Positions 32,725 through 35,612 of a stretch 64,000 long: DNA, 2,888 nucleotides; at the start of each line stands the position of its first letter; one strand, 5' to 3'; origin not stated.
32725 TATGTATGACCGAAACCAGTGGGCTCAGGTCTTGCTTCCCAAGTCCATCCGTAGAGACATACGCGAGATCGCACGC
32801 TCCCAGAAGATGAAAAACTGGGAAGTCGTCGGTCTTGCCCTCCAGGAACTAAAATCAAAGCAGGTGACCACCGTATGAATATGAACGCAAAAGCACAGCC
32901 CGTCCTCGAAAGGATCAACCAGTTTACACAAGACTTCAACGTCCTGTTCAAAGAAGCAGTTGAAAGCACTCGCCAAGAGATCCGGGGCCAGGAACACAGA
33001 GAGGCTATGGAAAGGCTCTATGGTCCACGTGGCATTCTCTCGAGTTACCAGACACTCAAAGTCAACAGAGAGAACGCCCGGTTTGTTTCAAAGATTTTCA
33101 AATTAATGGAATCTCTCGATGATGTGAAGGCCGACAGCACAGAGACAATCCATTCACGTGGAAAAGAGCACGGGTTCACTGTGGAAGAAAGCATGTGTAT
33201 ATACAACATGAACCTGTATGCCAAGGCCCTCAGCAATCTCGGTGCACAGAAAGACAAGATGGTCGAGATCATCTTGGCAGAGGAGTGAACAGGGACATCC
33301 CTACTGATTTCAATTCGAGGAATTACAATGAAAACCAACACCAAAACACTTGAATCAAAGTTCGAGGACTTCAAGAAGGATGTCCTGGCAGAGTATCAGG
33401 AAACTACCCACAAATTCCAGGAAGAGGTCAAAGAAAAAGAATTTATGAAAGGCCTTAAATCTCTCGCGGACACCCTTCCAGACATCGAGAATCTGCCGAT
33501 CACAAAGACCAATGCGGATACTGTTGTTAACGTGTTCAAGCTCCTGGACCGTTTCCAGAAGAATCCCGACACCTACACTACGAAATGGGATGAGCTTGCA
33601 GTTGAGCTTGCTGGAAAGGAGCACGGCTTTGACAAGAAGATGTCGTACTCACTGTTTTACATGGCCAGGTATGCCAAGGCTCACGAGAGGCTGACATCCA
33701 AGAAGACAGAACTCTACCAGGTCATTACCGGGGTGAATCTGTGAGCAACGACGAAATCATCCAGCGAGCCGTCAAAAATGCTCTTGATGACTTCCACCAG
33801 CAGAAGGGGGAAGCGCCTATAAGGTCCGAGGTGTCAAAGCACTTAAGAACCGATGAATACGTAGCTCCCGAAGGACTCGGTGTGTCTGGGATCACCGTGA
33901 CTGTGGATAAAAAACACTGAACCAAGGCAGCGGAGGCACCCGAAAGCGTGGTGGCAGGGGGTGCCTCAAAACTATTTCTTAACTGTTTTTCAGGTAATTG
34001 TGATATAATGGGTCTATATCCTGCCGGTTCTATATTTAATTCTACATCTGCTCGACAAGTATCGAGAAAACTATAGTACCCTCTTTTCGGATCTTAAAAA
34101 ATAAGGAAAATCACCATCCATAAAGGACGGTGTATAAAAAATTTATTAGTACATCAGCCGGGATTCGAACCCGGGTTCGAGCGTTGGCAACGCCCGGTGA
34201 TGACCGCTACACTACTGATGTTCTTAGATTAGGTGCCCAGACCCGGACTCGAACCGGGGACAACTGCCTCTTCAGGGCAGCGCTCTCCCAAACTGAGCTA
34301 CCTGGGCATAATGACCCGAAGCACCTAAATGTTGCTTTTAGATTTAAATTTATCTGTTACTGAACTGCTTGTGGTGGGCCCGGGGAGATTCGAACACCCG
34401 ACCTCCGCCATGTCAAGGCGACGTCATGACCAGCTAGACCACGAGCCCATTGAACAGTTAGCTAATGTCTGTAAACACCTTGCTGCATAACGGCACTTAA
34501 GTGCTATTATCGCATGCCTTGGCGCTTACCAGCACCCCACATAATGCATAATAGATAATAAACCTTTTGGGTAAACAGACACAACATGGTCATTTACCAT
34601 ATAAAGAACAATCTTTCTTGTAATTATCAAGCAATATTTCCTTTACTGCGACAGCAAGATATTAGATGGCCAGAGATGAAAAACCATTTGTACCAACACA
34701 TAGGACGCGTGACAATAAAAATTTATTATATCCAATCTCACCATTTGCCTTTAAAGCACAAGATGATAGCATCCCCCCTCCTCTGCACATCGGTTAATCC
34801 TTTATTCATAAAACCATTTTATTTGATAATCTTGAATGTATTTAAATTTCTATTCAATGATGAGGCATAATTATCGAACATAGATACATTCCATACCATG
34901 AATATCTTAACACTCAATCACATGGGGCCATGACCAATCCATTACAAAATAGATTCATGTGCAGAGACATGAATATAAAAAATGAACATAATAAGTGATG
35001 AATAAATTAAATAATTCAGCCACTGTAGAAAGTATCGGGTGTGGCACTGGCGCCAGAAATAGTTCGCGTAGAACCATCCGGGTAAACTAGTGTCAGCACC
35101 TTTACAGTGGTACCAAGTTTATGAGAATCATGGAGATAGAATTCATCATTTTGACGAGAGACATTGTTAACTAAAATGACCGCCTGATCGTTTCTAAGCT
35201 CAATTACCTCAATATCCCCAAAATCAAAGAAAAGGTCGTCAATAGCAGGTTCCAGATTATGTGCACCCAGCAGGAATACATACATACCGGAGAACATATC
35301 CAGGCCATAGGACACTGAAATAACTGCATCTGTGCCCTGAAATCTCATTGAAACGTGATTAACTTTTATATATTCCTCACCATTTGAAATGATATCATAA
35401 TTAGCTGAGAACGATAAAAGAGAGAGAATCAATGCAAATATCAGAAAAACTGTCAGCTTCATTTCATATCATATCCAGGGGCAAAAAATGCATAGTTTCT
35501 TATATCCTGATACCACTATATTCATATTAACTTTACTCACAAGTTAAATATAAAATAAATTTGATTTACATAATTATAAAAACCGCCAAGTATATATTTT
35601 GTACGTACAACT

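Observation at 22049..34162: ~12.1-kb integrated element in tRNA-Gly with a PrimPol-helicase and no recognisable virion genes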

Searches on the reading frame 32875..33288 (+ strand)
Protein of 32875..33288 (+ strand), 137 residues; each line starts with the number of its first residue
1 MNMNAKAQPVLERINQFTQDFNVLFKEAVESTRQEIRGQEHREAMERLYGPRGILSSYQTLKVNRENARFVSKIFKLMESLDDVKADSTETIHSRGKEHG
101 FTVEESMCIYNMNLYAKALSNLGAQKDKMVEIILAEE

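Call 9: search_protein_families(library=pfam, max_evalue=0.01, proteins=[window:32875-33288:+])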
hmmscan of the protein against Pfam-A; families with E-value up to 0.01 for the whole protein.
window:32875-33288:+ (137 aa): 0 families

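Call 15: search_protein_families(library=phrogs, max_evalue=0.01, proteins=[window:32875-33288:+])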
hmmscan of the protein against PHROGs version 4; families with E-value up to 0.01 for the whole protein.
window:32875-33288:+ (137 aa): 0 families

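Call 51: search_protein_families(library=ncbifam, max_evalue=0.01, proteins=[window:32875-33288:+])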
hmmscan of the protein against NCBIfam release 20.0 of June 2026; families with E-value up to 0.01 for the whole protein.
window:32875-33288:+ (137 aa): 0 families

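Call 55: find_homologous_proteins(query=window:32875-33288:+, max_evalue=0.001)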
Query window:32875-33288:+ (137 aa): 2 proteins with E <= 0.001 among 10 candidates.
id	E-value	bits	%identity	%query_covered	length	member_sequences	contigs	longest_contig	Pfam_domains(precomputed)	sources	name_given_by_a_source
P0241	6.2e-81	286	100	99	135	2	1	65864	-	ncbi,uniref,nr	ncbi:hypothetical protein [Methanolobus sp.]|uniref:hypothetical protein n=1 Tax=Methanolobus sp. Ta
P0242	9.8e-55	201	69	100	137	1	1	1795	-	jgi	-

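Call 59: search_protein_families(library=padloc, max_evalue=0.01, proteins=[window:32875-33288:+])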
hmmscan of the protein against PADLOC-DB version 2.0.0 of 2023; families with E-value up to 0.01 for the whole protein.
window:32875-33288:+ (137 aa): 0 families

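Call 68: predict_structure(alignment_id=A5)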
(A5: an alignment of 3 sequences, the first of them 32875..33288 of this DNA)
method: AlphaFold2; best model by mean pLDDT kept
length: 137 residues; sequences in the alignment: 3
mean_pLDDT: 67.8   pTM: 0.47
mean pLDDT of the five models: 67.8, 66.0, 66.0, 61.0, 58.8
residues with pLDDT >= 90: 7; 70-90: 49; 50-70: 65; < 50: 16
segments of 3 or more residues with pLDDT < 50: 1-5
pLDDT, mean of each block of 10 residues (from residue 1): 49 67 68 66 61 52 65 82 82 90 82 72 57 54
secondary structure, 60 per line:
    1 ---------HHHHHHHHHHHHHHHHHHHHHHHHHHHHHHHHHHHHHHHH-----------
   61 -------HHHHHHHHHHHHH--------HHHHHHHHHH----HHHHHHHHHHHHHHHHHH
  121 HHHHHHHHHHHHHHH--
elements in order: H10-49 H68-80 H89-98 H103-135

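Call 73: fold_search(model_id=the predicted structure, library=pdb)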
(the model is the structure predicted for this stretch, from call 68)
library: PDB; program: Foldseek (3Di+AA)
matches with E <= 10: 61; with E <= 0.001: 0
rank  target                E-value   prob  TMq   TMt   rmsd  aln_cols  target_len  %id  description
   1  2rn7_MODEL_1_A        1.7e+00  0.30  0.26  0.32   4.9        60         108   18  NMR solution structure of TnpE protein from Shigella flexneri. Northeast Structural Genomics Target SfR125 (released 2008-01-15)
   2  4d3s_D                2.1e+00  0.12  0.23  0.14  14.6       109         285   16  Imine reductase from Nocardiopsis halophila (released 2015-04-01)
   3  2prr_C                2.5e+00  0.16  0.24  0.20   6.7        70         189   21  Crystal structure of alkylhydroperoxidase AhpD core: uncharacterized peroxidase-related protein (YP_296737.1) from Ral (released 2007-05-29)
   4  4d3s_B                2.8e+00  0.10  0.23  0.14  14.6       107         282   16  Imine reductase from Nocardiopsis halophila (released 2015-04-01)
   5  4d3s_C                3.5e+00  0.08  0.23  0.14  14.6       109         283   16  Imine reductase from Nocardiopsis halophila (released 2015-04-01)
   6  1qb2_B                3.7e+00  0.10  0.29  0.34  15.4       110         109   12  CRYSTAL STRUCTURE OF THE CONSERVED SUBDOMAIN OF HUMAN PROTEIN SRP54M AT 2.1A RESOLUTION: EVIDENCE FOR THE MECHANISM OF (released 1999-10-20)
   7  1b72_B                3.9e+00  0.14  0.25  0.41   6.5        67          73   18  PBX1, HOMEOBOX PROTEIN HOX-B1/DNA TERNARY COMPLEX (released 1999-02-19)
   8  3hyi                  4.2e+00  0.10  0.27  0.15  10.0       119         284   14  Crystal structure of full-length DUF199/WhiA from Thermatoga maritima (released 2009-09-01)
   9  4d3s_E                4.2e+00  0.07  0.23  0.13  14.7       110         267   13  Imine reductase from Nocardiopsis halophila (released 2015-04-01)
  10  4d3s_A                4.9e+00  0.07  0.23  0.14  14.6       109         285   16  Imine reductase from Nocardiopsis halophila (released 2015-04-01)
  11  2din_MODEL_1_A        5.2e+00  0.12  0.23  0.39   4.9        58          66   16  Solution structure of the Myb_DNA-binding domain of human Cell division cycle 5-like protein (released 2007-04-03)
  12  4d3s_H                5.2e+00  0.06  0.23  0.14  14.5       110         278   15  Imine reductase from Nocardiopsis halophila (released 2015-04-01)
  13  1ku7_D                5.5e+00  0.11  0.26  0.45   6.1        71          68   21  Crystal Structure of Thermus aquatics RNA Polymerase SigmaA Subunit Region 4 Bound to-35 Element DNA (released 2002-03-29)
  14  2hi3_MODEL_1_A        5.9e+00  0.21  0.29  0.49   3.0        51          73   16  Solution structure of the homeodomain-only protein HOP (released 2007-01-02)
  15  1mfq_C                5.9e+00  0.08  0.30  0.36  19.0       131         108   11  Crystal Structure Analysis of a Ternary S-Domain Complex of Human Signal Recognition Particle (released 2002-09-20)
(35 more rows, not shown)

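Call 102: fold_search(model_id=the predicted structure, library=viral)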
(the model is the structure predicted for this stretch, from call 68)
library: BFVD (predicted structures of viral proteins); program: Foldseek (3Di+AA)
matches with E <= 10: 147; with E <= 0.001: 0
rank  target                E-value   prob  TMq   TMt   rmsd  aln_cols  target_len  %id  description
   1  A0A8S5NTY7            1.3e+00  0.11  0.23  0.14  14.9       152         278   15  Uncharacterized protein [Myoviridae sp. cthRr4]
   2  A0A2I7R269            1.3e+00  0.10  0.22  0.10  17.8       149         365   13  (no name in the UniProt tables at hand)
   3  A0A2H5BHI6            1.4e+00  0.41  0.40  0.28   9.0       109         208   15  (no name in the UniProt tables at hand)
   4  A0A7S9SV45            1.4e+00  0.38  0.25  0.51   8.5        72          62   11  (no name in the UniProt tables at hand)
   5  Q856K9                1.5e+00  0.69  0.31  0.53   3.2        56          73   14  Uncharacterized protein [Mycobacterium phage Corndog]
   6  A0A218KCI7            1.5e+00  0.33  0.29  0.29   5.0        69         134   16  (no name in the UniProt tables at hand)
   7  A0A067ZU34            1.5e+00  0.12  0.18  0.24   9.6        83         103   13  (no name in the UniProt tables at hand)
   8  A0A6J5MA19            1.6e+00  0.18  0.20  0.21  10.6        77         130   12  Chromosomal replication initiator, DnaA C-terminal [uncultured Caudovirales phage]
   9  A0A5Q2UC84            1.6e+00  0.15  0.33  0.08  14.2       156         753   12  (no name in the UniProt tables at hand)
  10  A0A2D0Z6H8            1.6e+00  0.08  0.22  0.11  18.9       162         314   12  Uncharacterized protein [Vibrio phage JSF10]
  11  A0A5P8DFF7            1.7e+00  0.57  0.29  0.61   3.4        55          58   14  (no name in the UniProt tables at hand)
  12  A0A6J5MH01            1.7e+00  0.41  0.33  0.40   4.4        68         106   10  Uncharacterized protein [uncultured Caudovirales phage]
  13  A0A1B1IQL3            1.9e+00  0.12  0.26  0.31  18.0       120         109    8  (no name in the UniProt tables at hand)
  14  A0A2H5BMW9            2.2e+00  0.10  0.26  0.07  15.7       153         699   11  Uncharacterized protein [Vibrio phage VEN]
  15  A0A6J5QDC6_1          2.2e+00  0.07  0.21  0.04  15.3       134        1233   13  LT_GEWL domain containing protein [uncultured Caudovirales phage]
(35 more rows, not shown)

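Call 113: find_related_loci(query=A5, collection=viral_contigs, flank=8000)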
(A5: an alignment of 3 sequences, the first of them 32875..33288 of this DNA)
Query A5 (137 aa) in viral_contigs; peptide patterns used: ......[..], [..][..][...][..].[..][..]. (x = any residue, [..] = any of these).
323 stretches matched a pattern, but none encodes a relative of the query by tblastn (E <= 1e-3).

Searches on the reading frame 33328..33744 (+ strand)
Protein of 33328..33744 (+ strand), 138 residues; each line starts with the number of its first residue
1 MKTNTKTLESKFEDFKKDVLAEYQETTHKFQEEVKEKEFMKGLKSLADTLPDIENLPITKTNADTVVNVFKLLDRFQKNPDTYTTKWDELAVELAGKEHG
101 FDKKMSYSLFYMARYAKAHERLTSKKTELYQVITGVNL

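Call 9: search_protein_families(library=pfam, max_evalue=0.01, proteins=[window:33328-33744:+])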
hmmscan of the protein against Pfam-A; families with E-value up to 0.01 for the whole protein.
window:33328-33744:+ (138 aa): 1 family
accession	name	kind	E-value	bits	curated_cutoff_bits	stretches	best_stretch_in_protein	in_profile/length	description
PF09748.14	Med10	-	0.00099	19.5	23.3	1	20-92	11-82/119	Transcription factor subunit Med10 of Mediator complex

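Call 15: search_protein_families(library=phrogs, max_evalue=0.01, proteins=[window:33328-33744:+])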
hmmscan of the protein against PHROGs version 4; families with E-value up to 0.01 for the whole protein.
window:33328-33744:+ (138 aa): 0 families

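Call 59: search_protein_families(library=padloc, max_evalue=0.01, proteins=[window:33328-33744:+])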
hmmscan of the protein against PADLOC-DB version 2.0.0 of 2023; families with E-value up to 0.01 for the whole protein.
window:33328-33744:+ (138 aa): 0 families

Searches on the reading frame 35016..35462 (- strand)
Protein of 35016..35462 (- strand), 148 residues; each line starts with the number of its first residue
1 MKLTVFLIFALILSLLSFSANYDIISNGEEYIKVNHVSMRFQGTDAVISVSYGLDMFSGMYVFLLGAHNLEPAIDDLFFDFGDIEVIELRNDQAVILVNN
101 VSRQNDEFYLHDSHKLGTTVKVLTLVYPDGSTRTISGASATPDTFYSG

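Call 86: find_encoding_contigs(protein=window:35016-35462:-, flank=6000, max_places=8)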
Protein window:35016-35462:- (148 aa): 12 contigs read that carry it; 8 places shown.
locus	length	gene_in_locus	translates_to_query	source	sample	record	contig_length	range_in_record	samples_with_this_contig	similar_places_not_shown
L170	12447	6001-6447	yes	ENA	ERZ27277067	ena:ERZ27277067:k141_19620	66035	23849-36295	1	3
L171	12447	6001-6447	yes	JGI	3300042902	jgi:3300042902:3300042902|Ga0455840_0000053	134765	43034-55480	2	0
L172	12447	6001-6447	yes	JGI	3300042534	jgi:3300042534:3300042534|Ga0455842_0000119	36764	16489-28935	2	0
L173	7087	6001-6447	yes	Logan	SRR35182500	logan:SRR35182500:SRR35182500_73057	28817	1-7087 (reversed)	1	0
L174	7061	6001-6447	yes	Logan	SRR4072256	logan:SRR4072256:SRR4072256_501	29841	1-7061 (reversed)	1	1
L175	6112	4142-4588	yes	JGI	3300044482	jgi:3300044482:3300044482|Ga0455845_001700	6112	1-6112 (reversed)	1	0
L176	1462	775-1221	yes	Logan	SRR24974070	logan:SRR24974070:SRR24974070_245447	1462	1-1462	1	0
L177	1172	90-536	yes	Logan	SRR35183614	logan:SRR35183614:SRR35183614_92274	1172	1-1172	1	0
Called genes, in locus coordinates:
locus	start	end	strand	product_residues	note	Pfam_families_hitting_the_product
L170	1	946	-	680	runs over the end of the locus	PF05228:CHASE4, PF00672:HAMP, PF07536:HWE_HK (weak), PF07568:HisKA_2, PF02518:HATPase_c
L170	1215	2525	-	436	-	PF01523:PmbA_TldD_1st, PF19290:PmbA_TldD_2nd, PF19289:PmbA_TldD_3rd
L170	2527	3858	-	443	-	PF01523:PmbA_TldD_1st, PF19290:PmbA_TldD_2nd, PF19289:PmbA_TldD_3rd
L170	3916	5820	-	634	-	PF01078:Mg_chelatase, PF20030:bpMoxR (faint), PF00004:AAA (faint), PF07728:AAA_5 (faint), PF00158:Sigma54_activat, PF20436:LonB_AAA-LID (weak), PF05362:Lon_C, PF13541:ChlI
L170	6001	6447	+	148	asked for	-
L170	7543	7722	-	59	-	-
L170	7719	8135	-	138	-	-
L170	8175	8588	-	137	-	-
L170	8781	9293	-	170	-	-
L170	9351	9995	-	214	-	-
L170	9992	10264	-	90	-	PF26457:DUF8136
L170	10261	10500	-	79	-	-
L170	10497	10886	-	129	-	-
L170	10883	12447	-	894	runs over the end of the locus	PF22763:NrS1-1_pol-like_HBD, PF27228:MTBMA_p00010_2nd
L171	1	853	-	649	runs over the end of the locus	PF05228:CHASE4, PF00672:HAMP, PF07536:HWE_HK (weak), PF07568:HisKA_2, PF02518:HATPase_c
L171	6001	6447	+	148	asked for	-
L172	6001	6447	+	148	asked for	-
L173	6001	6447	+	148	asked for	-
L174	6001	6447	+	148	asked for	-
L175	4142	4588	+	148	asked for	-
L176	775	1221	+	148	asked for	-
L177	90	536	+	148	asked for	-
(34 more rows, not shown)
